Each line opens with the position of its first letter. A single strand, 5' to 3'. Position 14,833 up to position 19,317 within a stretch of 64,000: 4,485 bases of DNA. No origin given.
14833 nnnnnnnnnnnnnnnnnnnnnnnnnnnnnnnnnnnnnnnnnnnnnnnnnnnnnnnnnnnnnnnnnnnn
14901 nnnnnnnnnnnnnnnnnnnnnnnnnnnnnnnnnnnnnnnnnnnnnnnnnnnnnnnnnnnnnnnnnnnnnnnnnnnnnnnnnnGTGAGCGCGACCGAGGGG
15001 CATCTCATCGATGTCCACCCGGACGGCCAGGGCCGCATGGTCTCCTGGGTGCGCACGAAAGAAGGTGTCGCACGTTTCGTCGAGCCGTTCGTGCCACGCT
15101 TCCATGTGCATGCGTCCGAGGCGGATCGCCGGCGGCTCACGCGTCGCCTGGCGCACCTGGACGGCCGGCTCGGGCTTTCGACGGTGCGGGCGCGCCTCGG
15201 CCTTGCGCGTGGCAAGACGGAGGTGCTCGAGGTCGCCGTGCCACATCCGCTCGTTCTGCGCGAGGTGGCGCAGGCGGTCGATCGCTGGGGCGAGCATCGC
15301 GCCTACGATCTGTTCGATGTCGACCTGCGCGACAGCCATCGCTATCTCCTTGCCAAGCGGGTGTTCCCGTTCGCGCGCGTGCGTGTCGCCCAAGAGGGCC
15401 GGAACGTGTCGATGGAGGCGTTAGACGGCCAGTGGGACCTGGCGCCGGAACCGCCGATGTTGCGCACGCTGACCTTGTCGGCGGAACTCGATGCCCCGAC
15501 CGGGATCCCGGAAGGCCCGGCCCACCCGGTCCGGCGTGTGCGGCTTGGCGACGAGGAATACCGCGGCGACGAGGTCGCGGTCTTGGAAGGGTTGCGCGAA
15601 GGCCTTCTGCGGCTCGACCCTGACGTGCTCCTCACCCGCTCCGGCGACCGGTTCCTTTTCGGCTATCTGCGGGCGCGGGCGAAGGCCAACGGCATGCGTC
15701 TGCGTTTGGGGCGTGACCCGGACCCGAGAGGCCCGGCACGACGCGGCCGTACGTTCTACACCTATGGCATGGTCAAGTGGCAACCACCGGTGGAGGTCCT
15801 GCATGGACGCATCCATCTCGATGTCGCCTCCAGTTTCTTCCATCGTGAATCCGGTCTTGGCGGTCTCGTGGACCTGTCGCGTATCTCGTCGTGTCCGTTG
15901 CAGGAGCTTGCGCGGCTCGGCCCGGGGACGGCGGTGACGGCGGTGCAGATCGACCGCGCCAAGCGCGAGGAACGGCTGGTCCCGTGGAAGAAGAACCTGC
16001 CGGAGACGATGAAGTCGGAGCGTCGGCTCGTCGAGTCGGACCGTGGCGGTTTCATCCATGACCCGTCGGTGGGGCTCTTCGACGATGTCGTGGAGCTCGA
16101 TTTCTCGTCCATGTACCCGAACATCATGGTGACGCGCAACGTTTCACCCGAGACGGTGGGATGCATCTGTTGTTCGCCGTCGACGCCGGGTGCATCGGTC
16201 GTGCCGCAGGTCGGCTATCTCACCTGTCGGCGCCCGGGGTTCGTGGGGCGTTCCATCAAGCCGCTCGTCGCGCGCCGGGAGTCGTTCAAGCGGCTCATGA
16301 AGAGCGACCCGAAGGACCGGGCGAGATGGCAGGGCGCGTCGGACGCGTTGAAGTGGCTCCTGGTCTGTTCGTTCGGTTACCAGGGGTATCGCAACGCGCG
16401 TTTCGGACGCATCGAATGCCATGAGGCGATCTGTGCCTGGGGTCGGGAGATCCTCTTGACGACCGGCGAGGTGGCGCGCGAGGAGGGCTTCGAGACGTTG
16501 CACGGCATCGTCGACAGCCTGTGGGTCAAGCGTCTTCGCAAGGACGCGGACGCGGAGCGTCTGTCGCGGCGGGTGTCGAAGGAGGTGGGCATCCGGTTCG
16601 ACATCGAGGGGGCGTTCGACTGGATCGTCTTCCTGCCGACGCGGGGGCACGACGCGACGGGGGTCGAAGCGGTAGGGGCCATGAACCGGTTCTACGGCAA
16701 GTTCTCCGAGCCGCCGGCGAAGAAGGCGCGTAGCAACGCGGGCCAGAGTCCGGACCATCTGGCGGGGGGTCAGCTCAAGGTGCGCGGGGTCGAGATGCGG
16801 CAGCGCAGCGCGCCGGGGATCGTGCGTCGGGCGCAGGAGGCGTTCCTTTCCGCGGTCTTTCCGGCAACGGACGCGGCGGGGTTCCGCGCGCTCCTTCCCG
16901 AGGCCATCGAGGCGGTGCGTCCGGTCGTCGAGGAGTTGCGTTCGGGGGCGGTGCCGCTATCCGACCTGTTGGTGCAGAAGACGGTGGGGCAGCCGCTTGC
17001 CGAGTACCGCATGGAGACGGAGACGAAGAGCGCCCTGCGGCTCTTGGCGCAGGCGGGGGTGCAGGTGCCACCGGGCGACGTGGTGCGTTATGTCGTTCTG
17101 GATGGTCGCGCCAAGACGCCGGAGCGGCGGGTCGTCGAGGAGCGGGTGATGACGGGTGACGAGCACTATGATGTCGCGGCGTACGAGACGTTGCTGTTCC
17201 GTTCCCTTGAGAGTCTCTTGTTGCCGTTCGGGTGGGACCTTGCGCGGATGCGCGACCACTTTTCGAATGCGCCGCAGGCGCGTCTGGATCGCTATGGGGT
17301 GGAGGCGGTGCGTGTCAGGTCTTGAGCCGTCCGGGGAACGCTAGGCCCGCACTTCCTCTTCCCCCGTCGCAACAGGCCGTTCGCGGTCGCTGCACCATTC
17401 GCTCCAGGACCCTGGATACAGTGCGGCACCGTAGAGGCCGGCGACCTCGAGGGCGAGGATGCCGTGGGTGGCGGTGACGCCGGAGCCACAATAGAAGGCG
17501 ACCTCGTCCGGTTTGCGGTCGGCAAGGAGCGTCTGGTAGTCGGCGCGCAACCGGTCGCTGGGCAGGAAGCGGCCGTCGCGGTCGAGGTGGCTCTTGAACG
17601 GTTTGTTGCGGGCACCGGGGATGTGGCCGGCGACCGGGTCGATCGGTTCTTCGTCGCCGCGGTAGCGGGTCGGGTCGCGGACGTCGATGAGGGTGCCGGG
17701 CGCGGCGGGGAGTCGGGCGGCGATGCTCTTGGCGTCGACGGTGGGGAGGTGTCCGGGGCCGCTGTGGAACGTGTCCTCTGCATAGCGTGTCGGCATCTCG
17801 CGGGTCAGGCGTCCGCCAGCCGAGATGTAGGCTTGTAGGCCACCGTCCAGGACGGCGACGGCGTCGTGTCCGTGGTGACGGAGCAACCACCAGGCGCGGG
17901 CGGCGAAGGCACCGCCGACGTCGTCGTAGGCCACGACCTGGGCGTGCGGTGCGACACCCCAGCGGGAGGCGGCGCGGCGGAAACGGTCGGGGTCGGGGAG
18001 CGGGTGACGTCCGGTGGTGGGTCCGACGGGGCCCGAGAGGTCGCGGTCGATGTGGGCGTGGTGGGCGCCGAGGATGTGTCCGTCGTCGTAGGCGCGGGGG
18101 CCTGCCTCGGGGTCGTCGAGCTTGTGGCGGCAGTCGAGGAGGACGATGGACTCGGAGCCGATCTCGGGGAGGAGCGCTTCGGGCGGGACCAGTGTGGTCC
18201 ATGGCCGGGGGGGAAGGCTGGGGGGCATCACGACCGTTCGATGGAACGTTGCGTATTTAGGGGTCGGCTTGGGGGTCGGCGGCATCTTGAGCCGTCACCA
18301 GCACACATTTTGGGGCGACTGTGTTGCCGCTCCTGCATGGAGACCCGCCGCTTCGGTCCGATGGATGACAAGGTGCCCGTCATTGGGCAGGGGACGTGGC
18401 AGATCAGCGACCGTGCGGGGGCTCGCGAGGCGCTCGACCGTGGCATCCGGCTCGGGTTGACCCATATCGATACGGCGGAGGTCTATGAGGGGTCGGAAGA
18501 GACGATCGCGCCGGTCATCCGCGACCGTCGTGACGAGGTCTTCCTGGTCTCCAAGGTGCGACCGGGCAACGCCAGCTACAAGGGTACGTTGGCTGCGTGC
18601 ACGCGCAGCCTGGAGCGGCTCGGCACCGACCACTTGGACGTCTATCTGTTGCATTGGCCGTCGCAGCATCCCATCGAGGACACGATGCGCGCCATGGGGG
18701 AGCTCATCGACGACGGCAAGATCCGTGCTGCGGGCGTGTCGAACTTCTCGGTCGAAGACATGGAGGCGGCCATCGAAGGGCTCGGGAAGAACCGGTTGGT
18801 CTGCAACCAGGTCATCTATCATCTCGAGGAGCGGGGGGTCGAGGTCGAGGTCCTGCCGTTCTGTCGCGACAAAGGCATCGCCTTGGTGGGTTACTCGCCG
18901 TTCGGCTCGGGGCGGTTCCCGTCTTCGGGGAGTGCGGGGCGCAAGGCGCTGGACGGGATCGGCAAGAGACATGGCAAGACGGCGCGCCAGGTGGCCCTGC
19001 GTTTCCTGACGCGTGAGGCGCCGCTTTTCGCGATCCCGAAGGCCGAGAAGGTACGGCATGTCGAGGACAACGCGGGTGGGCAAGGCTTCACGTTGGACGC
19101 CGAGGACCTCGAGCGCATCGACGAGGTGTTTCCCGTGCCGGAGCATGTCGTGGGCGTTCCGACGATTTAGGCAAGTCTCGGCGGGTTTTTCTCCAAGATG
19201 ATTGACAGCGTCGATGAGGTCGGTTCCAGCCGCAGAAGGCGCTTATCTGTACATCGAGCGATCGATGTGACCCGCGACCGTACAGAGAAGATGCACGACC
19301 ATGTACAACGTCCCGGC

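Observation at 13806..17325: Three-gene translationally coupled cassette ending in a family-B DNA polymerase paralog with degenerate catalytic motifs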

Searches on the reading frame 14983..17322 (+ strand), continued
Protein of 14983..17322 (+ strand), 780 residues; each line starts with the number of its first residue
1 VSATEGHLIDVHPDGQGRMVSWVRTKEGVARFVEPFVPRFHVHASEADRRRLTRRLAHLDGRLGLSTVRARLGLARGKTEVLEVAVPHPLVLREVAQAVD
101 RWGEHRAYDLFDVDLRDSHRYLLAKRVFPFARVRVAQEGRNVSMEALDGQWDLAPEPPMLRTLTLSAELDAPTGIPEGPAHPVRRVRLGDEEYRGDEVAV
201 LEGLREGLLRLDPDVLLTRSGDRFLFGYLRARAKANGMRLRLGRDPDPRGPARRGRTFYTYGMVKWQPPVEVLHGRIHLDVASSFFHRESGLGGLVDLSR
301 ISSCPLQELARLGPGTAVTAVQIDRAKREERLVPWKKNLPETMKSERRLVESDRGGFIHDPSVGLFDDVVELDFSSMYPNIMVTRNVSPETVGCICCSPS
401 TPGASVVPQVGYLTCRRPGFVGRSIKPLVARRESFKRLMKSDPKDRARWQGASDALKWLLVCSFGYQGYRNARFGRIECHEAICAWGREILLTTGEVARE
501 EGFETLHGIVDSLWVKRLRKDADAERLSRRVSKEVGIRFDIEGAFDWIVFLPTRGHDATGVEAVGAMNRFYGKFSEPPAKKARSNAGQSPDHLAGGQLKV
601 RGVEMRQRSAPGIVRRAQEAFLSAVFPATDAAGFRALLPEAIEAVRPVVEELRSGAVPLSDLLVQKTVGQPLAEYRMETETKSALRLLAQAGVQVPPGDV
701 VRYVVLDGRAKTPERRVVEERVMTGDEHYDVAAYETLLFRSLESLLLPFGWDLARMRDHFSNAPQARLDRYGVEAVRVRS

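Call 58: search_protein_families(library=pfam, proteins=[L084:1058-1429:+, L081:3561-4001:+, L001:4702-4995:+], max_evalue=10)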
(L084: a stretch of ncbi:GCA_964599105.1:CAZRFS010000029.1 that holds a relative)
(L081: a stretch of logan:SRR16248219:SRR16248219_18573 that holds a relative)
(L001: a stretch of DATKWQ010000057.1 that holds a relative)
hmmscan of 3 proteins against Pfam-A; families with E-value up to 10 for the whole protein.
L084:1058-1429:+ (124 aa): 2 families
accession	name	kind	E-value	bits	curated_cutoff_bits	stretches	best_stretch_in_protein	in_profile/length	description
PF07392.17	P19Arf_N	-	0.0076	17.1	25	1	20-49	10-39/51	Cyclin-dependent kinase inhibitor 2a p19Arf N-terminus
PF13801.11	Metal_resist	-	0.01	16.4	29.2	1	11-46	31-66/125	Heavy-metal resistance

L081:3561-4001:+ (147 aa): 2 families
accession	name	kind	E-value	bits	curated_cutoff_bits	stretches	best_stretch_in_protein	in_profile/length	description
PF07392.17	P19Arf_N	-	0.0017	19.2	25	1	40-70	9-39/51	Cyclin-dependent kinase inhibitor 2a p19Arf N-terminus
PF13801.11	Metal_resist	-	0.025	15.2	29.2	1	27-67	23-66/125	Heavy-metal resistance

L001:4702-4995:+ (98 aa): 4 families
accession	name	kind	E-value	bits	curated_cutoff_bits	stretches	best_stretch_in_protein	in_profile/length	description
PF10147.14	CR6_interact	-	0.019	15.1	29.5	1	12-72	114-175/200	Growth arrest and DNA-damage-inducible proteins-interacting protein 1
PF10171.14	Tim29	-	0.019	14.9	25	1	20-79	23-84/169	Translocase of the Inner Mitochondrial membrane 29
PF20648.2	DUF6809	-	0.066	14.5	27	1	5-41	23-59/85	Family of unknown function (DUF6809)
PF22813.1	TcaA_2nd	-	0.07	13.9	26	1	17-81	3-61/103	TcaA protein second domain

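Call 61: search_protein_families(library=ncbifam, proteins=[L003:5004-7163:+, L044:4995-7256:+, L045:4998-7238:+, L013:4995-7238:+, L084:1429-3831:+], max_evalue=1e-40)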
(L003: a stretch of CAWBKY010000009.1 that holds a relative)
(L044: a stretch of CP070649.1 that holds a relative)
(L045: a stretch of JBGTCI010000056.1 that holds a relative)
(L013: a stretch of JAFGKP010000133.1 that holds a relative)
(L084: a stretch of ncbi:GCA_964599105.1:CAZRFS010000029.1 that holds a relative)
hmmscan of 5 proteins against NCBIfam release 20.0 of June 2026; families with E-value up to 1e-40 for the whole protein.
L003:5004-7163:+ (720 aa): 3 families
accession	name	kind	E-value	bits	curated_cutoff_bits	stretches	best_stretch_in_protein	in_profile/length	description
NF004416.0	PRK05761.1-2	equivalog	9.5e-148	493.5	516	1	94-710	81-654/665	type B DNA-directed DNA polymerase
NF004418.0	PRK05761.1-4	subfamily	3.5e-133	445.4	692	1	16-717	12-705/717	type B DNA-directed DNA polymerase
NF004417.0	PRK05761.1-3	equivalog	1.9e-51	175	780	1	285-714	423-853/858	DNA-directed DNA polymerase I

L044:4995-7256:+ (754 aa): 4 families
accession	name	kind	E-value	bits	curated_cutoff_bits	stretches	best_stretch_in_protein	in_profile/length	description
NF004418.0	PRK05761.1-4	subfamily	1.3e-112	377.3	692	1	13-754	10-715/717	type B DNA-directed DNA polymerase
NF004416.0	PRK05761.1-2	equivalog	1.5e-97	327.7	516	1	93-693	79-617/665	type B DNA-directed DNA polymerase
NF004417.0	PRK05761.1-3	equivalog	1.1e-56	192.3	780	1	304-741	426-853/858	DNA-directed DNA polymerase I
NF004419.0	PRK05761.1-5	equivalog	1.1e-46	159.2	1285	1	304-743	493-924/932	DNA-directed DNA polymerase I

L045:4998-7238:+ (747 aa): 4 families
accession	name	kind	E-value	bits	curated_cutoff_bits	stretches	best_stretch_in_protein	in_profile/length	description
NF004416.0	PRK05761.1-2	equivalog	2.9e-117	392.8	516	1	4-717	2-642/665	type B DNA-directed DNA polymerase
NF004418.0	PRK05761.1-4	subfamily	3.6e-97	326.3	692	1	17-733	15-702/717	type B DNA-directed DNA polymerase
NF004417.0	PRK05761.1-3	equivalog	1.9e-48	165.1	780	1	292-682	423-808/858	DNA-directed DNA polymerase I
NF004419.0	PRK05761.1-5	equivalog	4.6e-41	140.7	1285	0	293-686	491-881/932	DNA-directed DNA polymerase I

L013:4995-7238:+ (748 aa): 3 families
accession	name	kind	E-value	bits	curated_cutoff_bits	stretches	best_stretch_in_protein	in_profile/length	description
NF004418.0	PRK05761.1-4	subfamily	1.6e-142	476.3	692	1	17-741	12-713/717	type B DNA-directed DNA polymerase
NF004416.0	PRK05761.1-2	equivalog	3.9e-139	465.1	516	1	5-722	2-650/665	type B DNA-directed DNA polymerase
NF004417.0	PRK05761.1-3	equivalog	3.4e-57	194.1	780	1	292-722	424-845/858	DNA-directed DNA polymerase I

L084:1429-3831:+ (801 aa): 2 families
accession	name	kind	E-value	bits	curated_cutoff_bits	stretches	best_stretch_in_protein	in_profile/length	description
NF004418.0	PRK05761.1-4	subfamily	2.1e-138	462.6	692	1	188-789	146-715/717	type B DNA-directed DNA polymerase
NF004416.0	PRK05761.1-2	equivalog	1.6e-107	360.6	516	1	202-766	158-648/665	type B DNA-directed DNA polymerase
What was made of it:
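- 14983..17325 (+): PolB2: family-B DNA polymerase of the PolB2/Dpo2 group, 780 aa, GTG start. These are the same best models as for PolB2s of other operon-bearing lineages (call 61).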

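Call 75: search_protein_families(library=phrogs, proteins=[window:14983-17322:+], max_evalue=0.001)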
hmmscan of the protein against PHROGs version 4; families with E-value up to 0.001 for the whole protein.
window:14983-17322:+ (780 aa): 2 families
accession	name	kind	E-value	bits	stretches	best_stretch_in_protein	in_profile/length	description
phrog_262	-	DNA, RNA and nucleotide metabolism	1.9e-24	86.8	1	343-502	373-562/856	DNA polymerase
phrog_2062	-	DNA, RNA and nucleotide metabolism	1.1e-05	25.3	1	351-392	381-422/502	DNA polymerase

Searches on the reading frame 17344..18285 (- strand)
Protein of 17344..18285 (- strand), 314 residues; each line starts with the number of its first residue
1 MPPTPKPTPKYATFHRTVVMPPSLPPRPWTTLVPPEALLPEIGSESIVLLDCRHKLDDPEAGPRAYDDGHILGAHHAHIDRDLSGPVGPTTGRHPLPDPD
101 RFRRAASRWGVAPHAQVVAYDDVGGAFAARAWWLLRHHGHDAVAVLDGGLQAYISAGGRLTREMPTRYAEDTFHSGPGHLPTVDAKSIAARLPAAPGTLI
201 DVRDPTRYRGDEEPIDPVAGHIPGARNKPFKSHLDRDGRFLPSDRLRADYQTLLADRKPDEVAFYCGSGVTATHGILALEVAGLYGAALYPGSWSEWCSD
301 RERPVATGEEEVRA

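Call 30: search_protein_families(library=pfam, proteins=[window:17344-18285:-], max_evalue=0.001)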
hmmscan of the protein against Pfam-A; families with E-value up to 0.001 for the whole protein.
window:17344-18285:- (314 aa): 1 family
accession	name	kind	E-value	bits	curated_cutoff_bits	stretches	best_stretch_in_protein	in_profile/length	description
PF00581.25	Rhodanese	-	1.5e-28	99.6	22.2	2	37-155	4-101/102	Rhodanese-like domain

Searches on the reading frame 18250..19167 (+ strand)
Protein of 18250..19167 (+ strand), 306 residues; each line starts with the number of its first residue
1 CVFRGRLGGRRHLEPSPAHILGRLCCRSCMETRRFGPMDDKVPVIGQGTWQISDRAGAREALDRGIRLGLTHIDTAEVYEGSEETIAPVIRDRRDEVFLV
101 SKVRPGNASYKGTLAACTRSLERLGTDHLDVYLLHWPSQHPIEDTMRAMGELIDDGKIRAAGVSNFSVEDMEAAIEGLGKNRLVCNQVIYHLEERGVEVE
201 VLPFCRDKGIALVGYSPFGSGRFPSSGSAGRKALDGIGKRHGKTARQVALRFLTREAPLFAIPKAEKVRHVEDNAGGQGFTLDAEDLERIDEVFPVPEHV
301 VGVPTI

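Call 30: search_protein_families(library=pfam, proteins=[window:18250-19167:+], max_evalue=0.001)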
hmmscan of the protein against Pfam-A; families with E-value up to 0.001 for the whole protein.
window:18250-19167:+ (306 aa): 1 family
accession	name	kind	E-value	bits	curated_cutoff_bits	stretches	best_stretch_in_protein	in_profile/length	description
PF00248.27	Aldo_ket_red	-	6.8e-56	189.9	24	1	45-293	2-289/291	Aldo/keto reductase family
